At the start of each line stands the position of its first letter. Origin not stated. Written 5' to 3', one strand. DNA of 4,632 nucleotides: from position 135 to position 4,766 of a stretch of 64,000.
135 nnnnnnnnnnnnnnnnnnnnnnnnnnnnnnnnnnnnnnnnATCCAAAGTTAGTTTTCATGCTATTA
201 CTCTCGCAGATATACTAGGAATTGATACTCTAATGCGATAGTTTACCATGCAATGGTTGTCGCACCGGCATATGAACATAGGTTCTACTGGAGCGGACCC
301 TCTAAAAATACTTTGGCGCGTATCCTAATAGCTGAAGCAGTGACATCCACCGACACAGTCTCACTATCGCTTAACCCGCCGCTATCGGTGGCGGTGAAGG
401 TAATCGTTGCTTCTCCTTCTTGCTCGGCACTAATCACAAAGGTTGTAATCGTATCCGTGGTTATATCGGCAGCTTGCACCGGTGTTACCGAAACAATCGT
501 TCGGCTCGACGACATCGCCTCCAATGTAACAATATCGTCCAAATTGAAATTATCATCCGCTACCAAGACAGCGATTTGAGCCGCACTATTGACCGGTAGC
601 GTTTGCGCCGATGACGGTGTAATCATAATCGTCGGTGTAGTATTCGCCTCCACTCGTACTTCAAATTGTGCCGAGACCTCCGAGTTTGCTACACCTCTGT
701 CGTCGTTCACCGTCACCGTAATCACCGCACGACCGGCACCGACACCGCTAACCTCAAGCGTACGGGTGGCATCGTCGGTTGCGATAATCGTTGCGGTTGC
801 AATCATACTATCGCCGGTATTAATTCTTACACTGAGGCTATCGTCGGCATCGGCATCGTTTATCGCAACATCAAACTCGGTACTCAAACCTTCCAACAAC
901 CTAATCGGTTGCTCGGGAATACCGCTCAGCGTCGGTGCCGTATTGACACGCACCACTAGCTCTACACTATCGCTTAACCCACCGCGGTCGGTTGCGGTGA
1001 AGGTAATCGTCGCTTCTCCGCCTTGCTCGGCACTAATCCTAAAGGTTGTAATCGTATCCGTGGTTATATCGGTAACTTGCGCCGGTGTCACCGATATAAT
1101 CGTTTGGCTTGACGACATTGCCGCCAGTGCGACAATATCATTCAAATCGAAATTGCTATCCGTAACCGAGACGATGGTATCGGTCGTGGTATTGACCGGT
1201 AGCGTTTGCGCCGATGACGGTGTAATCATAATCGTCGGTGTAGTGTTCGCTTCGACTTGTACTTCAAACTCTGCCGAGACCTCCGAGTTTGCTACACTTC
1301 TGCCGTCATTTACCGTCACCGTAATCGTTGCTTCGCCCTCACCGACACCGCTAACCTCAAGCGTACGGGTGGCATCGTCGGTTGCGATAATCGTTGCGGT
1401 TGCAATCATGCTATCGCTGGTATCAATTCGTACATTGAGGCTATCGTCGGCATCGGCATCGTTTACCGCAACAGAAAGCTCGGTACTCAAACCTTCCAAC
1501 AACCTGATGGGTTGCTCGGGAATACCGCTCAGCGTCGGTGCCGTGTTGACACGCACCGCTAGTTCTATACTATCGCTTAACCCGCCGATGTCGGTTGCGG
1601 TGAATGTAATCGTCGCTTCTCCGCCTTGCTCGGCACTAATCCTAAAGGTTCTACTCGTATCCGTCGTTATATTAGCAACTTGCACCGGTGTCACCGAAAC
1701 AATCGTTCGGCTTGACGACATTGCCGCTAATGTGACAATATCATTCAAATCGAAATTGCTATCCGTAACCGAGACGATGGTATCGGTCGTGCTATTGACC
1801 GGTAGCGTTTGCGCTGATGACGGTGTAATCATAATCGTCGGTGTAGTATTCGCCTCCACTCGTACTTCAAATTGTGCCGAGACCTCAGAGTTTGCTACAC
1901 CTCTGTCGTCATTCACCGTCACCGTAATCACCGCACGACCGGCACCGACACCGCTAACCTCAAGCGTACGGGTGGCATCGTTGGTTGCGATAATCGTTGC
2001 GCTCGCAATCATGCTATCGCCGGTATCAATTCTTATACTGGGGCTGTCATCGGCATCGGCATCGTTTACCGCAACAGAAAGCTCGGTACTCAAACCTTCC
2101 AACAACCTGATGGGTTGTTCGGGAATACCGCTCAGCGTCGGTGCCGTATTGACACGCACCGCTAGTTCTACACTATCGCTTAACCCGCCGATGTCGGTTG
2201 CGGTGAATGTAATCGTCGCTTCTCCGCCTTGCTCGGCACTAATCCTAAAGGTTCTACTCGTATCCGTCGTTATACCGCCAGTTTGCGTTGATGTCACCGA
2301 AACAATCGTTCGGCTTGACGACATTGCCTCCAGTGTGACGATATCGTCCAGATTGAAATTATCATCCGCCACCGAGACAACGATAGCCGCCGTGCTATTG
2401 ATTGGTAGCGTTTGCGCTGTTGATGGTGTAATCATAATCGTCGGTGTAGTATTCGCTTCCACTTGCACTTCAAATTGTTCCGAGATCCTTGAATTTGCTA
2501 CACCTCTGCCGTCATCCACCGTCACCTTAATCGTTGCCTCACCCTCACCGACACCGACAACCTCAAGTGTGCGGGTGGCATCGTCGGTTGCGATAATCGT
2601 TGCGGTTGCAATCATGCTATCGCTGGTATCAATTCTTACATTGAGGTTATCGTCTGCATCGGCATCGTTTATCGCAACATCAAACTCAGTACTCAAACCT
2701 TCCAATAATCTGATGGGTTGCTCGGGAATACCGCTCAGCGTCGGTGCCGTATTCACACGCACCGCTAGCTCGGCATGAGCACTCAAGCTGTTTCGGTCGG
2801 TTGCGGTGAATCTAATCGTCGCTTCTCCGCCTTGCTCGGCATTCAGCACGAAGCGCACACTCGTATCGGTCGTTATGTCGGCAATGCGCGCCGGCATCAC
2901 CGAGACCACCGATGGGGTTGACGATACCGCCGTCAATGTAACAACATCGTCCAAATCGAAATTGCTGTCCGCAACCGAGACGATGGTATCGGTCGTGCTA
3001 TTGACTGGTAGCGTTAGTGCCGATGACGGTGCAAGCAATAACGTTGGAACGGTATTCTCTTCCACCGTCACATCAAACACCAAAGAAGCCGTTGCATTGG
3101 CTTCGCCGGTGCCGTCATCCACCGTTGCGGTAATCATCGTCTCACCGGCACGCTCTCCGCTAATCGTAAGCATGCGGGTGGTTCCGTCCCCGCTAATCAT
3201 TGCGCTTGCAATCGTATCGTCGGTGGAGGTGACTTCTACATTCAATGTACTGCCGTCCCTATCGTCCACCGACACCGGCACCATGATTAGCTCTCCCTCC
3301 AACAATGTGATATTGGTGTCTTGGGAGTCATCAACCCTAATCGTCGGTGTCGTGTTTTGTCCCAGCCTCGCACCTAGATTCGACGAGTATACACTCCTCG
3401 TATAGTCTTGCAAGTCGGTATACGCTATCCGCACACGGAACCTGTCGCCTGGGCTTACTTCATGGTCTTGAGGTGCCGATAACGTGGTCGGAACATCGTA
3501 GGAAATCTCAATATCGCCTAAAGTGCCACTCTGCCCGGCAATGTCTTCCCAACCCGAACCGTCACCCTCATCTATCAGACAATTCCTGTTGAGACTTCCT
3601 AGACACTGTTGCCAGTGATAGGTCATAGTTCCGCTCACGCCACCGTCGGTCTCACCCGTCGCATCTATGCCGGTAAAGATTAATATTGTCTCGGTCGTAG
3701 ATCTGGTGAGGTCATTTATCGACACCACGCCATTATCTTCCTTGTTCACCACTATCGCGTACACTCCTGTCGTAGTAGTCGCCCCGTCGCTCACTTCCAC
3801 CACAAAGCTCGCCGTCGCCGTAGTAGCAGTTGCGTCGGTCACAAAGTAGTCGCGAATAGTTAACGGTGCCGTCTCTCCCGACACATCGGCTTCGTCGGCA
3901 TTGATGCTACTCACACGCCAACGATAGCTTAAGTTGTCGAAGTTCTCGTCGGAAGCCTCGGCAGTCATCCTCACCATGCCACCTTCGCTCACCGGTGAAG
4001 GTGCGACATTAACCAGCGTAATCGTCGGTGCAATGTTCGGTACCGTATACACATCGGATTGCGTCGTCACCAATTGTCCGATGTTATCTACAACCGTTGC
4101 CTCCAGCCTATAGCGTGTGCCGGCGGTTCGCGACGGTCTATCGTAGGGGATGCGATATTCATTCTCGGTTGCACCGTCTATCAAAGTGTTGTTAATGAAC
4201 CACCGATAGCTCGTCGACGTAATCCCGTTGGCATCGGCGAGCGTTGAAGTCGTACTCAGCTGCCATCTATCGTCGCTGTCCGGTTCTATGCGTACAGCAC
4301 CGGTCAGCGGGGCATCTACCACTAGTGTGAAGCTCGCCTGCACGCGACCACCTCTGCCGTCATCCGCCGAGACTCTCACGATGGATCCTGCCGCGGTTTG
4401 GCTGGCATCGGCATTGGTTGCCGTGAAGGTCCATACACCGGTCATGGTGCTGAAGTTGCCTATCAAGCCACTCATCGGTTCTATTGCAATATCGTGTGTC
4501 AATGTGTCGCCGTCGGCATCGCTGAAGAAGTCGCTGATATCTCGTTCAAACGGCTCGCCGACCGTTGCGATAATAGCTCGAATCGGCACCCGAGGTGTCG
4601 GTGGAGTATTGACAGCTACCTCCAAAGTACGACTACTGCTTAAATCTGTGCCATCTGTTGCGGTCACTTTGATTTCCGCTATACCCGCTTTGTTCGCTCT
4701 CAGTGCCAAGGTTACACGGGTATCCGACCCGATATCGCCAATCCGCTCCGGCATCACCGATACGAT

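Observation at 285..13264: Modular giant adhesin mixing dockerin-like Ca sites, GLUG-type repeats, cadherin-like beta-sandwiches and Ig-like arrays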

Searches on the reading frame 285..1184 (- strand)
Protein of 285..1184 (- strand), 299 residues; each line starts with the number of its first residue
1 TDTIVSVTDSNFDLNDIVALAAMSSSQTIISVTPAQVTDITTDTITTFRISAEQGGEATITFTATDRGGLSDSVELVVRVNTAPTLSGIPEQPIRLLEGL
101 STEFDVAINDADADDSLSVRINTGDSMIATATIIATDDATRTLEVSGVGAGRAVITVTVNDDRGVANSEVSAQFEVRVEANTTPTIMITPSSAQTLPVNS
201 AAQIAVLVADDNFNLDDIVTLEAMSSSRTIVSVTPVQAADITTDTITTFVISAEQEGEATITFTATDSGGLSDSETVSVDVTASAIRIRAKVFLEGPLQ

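Call 33: search_protein_families(library=ncbifam, proteins=[window:285-1184:-], max_evalue=1)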
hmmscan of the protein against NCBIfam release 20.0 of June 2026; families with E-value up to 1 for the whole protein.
window:285-1184:- (299 aa): 3 families
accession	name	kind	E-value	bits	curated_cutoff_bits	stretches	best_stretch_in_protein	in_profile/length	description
NF012211.1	tand_rpt_95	domain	0.02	14.8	90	1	229-283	30-86/98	tandem-95 repeat protein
NF049877.1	GlucurArabfur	equivalog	0.22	9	1800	1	103-220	1170-1290/1400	beta-d-glucuronidase/beta-L-arabinofuranosidase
NF005176.1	PRK06655.1-1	equivalog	0.54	10.1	230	0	190-270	55-135/197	flagellar hook assembly protein FlgD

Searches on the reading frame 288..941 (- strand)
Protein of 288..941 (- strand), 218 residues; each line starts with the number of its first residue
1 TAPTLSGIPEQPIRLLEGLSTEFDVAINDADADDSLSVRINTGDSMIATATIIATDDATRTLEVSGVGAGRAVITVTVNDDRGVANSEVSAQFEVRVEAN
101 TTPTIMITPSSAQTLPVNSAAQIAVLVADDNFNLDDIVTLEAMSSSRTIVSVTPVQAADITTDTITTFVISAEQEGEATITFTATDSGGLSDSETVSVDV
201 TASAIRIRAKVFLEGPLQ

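Call 65: find_homologous_proteins(query=window:288-941:-)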
Query window:288-941:- (218 aa): 7 proteins with E <= 0.001 among 634 candidates.
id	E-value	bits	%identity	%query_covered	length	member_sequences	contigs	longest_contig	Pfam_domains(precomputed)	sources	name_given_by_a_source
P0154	8.3e-77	275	69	100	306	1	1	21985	PF02368.25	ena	-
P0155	9.4e-60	220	68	66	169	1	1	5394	-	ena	-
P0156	6.3e-48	181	70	69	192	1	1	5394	-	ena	-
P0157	4.8e-45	172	75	36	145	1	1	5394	-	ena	-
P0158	1.8e-36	144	70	55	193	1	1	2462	-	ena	-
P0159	5.8e-33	132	74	48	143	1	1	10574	-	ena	-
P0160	1.6e-27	115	60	41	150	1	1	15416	PF17963.8,PF02368.25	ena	-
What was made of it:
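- Tried and rejected: Homologue search with the last 218 aa: only 7 short fragments returned (call 65).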

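Call 76: predict_structure(alignment_id=A4)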
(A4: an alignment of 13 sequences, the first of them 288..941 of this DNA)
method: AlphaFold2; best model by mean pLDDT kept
length: 218 residues; sequences in the alignment: 13
mean_pLDDT: 86.4   pTM: 0.71
mean pLDDT of the five models: 86.4, 75.1, 73.6, 67.4, 57.8
residues with pLDDT >= 90: 130; 70-90: 63; 50-70: 16; < 50: 9
segments of 3 or more residues with pLDDT < 50: 213-218
pLDDT, mean of each block of 10 residues (from residue 1): 86 91 85 70 86 85 92 90 78 93 94 92 94 89 91 91 94 94 93 95 61 47
secondary structure, 60 per line:
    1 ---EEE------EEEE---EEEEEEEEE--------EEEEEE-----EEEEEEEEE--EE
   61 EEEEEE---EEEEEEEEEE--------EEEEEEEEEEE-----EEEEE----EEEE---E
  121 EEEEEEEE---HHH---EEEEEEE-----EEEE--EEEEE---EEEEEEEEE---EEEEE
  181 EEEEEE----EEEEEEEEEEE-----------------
elements in order: E4-6 E13-16 E20-28 E37-42 E48-56 E59-66 E70-79 E88-98 E104-108 E113-116 E120-128 E138-144 E150-153 E156-160 E164-172 E176-186 E191-201
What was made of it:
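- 345..5522 (-): Stalk of 17 Ig-like domains (aa 2288-4013). It has alternating A-type (Big_9-like) and B-type (Big_2) units, including four 201-aa B+A units. The central stretch at aa 2590-3010 holds one Big_9 domain (C-type) and three domains with no significant Pfam match. AlphaFold of the last B+A pair gives two Ig-like domains at pLDDT about 90 (call 76).
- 288..332 (-): C-terminal tag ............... (aa 4018-4032). The stop codon is at 285-287. The AlphaFold model leaves it unpacked, with pLDDT falling from 61 to 47 (call 76).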

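Call 79: fold_search(model_id=the predicted structure, library=pdb)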
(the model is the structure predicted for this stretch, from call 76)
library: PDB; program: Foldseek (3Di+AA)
matches with E <= 10: 1990; with E <= 0.001: 301
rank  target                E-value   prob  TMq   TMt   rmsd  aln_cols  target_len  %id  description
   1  9ijj_O                2.9e-07  1.00  0.39  0.10   9.5       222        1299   11  In situ structure of the central apparatus in mouse sperm axoneme. (released 2025-06-04)
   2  4m00_A                4.2e-07  1.00  0.38  0.19  10.0       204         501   20  Crystal structure of the ligand binding region of staphylococcal adhesion SraP (released 2014-06-18)
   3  6fwx_A                6.1e-07  1.00  0.37  0.40   9.9       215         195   20  Chimeric titin Z1Z2-Z1Z2 tandem (Z1212) functionalized with a GRGDS exogenous peptide from fibronectin (released 2019-03-27)
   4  4uj7                  9.2e-07  1.00  0.35  0.37  17.6       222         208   19  Structure of the S-layer protein SbsC, domains 5-6 (released 2016-04-27)
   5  6tqd_B                1.0e-06  1.00  0.35  0.36   8.8       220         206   12  D00-D0 domain of Intimin (released 2021-01-13)
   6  9ijj_L                1.1e-06  1.00  0.34  0.33  11.8       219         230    8  In situ structure of the central apparatus in mouse sperm axoneme. (released 2025-06-04)
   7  7r5k_10               1.3e-06  1.00  0.32  0.05  18.7       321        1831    9  Human nuclear pore complex (constricted) (released 2022-06-22)
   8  7sqc_O0               1.6e-06  1.00  0.55  0.14   5.3       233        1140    9  Ciliary C1 central pair apparatus isolated from Chlamydomonas reinhardtii (released 2022-04-13)
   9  9hcj_10               1.8e-06  1.00  0.32  0.07  10.3       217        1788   15  D. discoideum nuclear pore complex (released 2024-12-25)
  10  6sdb_E                2.0e-06  1.00  0.35  0.39   8.8       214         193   17  Chimeric titin Z1Z2 functionalized with a KLER exogenous peptide from decorin (released 2019-09-18)
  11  7ptb                  2.0e-06  1.00  0.36  0.27  14.0       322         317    6  Crystal structure of the SPD-2 domain of human CEP192 (released 2022-04-06)
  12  4aq1_A                2.4e-06  1.00  0.33  0.12  11.1       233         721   15  Structure of the SbsB S-layer protein of Geobacillus stearothermophilus PV72p2 in complex with nanobody KB6 (released 2012-06-13)
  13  9ijj_4K               2.9e-06  1.00  0.32  0.20  11.5       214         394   14  In situ structure of the central apparatus in mouse sperm axoneme. (released 2025-06-04)
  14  9ijj_4G               2.9e-06  1.00  0.31  0.03  12.1       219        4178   12  In situ structure of the central apparatus in mouse sperm axoneme. (released 2025-06-04)
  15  7sqc_2B               3.2e-06  1.00  0.41  0.15   9.6       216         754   13  Ciliary C1 central pair apparatus isolated from Chlamydomonas reinhardtii (released 2022-04-13)
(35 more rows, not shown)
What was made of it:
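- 345..5522 (-): The fold matches are generic tandem Ig folds of adhesins and S-layer proteins (call 79).
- On Bacterial Ig-like domains Big_2 / Big_9: The model shows two Ig-like domains (calls 76, 79).
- Fold matches of the Ig pair include the S-layer proteins SbsB and SbsC (call 79).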

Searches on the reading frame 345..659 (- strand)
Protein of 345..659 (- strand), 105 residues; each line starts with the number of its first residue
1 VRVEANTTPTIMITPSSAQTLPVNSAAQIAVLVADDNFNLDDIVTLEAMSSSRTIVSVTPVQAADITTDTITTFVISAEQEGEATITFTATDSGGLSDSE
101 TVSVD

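Call 51: search_protein_families(library=pfam, proteins=[window:345-659:-], max_evalue=1)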
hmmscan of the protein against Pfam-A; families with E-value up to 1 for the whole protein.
window:345-659:- (105 aa): 3 families
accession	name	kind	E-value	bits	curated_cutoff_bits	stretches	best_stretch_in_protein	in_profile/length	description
PF17963.7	Big_9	-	0.00018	22.8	23.6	1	6-104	1-88/89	Bacterial Ig domain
PF22352.2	K319L-like_PKD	-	0.026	15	27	1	62-104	39-82/84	K319L-like, PKD domain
PF13692.12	Glyco_trans_1_4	-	0.18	12.5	27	1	25-80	75-128/142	Glycosyl transferases group 1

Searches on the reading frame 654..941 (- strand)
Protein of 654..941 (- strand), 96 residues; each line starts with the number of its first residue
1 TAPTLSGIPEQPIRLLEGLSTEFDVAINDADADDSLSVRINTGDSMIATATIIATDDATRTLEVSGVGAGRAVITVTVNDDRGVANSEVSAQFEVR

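Call 51: search_protein_families(library=pfam, proteins=[window:654-941:-], max_evalue=1)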
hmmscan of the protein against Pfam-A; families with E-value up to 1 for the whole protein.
window:654-941:- (96 aa): 7 families
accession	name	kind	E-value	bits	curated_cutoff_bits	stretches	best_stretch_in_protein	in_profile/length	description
PF02368.24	Big_2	-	1e-05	25.8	22.8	1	15-82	14-72/79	Bacterial Ig-like domain (group 2)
PF17963.7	Big_9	-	0.0013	20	23.6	1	11-85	9-81/89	Bacterial Ig domain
PF16640.11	Big_3_5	-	0.0052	17.8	35.5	1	18-95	11-87/88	Bacterial Ig-like domain (group 3)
PF19516.4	DUF6049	-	0.006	15.7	30.1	1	37-88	613-662/708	Family of unknown function (DUF6049)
PF18911.6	PKD_4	-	0.036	14.6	27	1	14-95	13-85/85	PKD domain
PF25230.1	DUF7846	-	0.051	13.8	26.3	1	11-72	75-134/177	Domain of unknown function (DUF7846)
PF14535.12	AMP-binding_C_2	-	0.19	12.4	25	1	13-49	13-49/96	AMP-binding enzyme C-terminal domain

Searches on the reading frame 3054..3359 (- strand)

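Call 51: search_protein_families(library=pfam, proteins=[window:3054-3359:-], max_evalue=1)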
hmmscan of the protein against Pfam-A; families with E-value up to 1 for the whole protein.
window:3054-3359:- (102 aa): 5 families
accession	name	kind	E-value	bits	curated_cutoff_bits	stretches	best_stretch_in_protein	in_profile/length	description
PF02368.24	Big_2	-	5.4e-05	23.5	22.8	1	15-90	10-78/79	Bacterial Ig-like domain (group 2)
PF17892.7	Cadherin_5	-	0.00046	20.4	26.5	1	10-93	15-95/98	Cadherin-like domain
PF17963.7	Big_9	-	0.0025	19.1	23.6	1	2-91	1-86/89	Bacterial Ig domain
PF01336.31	tRNA_anti-codon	-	0.085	13.2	27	1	65-92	9-34/75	OB-fold nucleic acid binding domain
PF09134.16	Invasin_D3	-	0.087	13.8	33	1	26-93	23-95/98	Invasin, domain 3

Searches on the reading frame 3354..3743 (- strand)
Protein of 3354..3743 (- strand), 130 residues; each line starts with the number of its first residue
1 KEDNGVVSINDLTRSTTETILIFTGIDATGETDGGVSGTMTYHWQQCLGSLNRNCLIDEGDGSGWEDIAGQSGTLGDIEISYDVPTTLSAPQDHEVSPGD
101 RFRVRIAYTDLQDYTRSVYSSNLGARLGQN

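Call 51: search_protein_families(library=pfam, proteins=[window:3354-3743:-], max_evalue=1)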
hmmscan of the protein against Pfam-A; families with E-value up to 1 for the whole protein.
window:3354-3743:- (130 aa): 1 family
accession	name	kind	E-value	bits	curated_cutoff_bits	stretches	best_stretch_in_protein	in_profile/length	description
PF25522.1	OB_cyt-4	-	0.26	12.2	27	1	72-110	23-65/77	Mitochondrial protein cyt-4, OB-fold domain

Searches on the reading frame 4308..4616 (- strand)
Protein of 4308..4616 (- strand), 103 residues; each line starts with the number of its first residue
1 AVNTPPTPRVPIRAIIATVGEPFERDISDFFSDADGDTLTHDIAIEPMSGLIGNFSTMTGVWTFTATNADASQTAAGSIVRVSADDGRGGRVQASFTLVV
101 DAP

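Call 51: search_protein_families(library=pfam, proteins=[window:4308-4616:-], max_evalue=1)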
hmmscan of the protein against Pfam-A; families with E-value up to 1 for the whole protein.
window:4308-4616:- (103 aa): 3 families
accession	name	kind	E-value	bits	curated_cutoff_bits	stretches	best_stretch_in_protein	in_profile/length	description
PF17963.7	Big_9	-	4e-05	24.8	23.6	1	17-98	13-88/89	Bacterial Ig domain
PF05345.18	He_PIG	-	0.009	16.9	24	1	11-100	7-95/96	Putative Ig domain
PF17582.7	UL20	-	0.2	11.4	27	1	47-77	47-77/304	Cytomegalovirus UL20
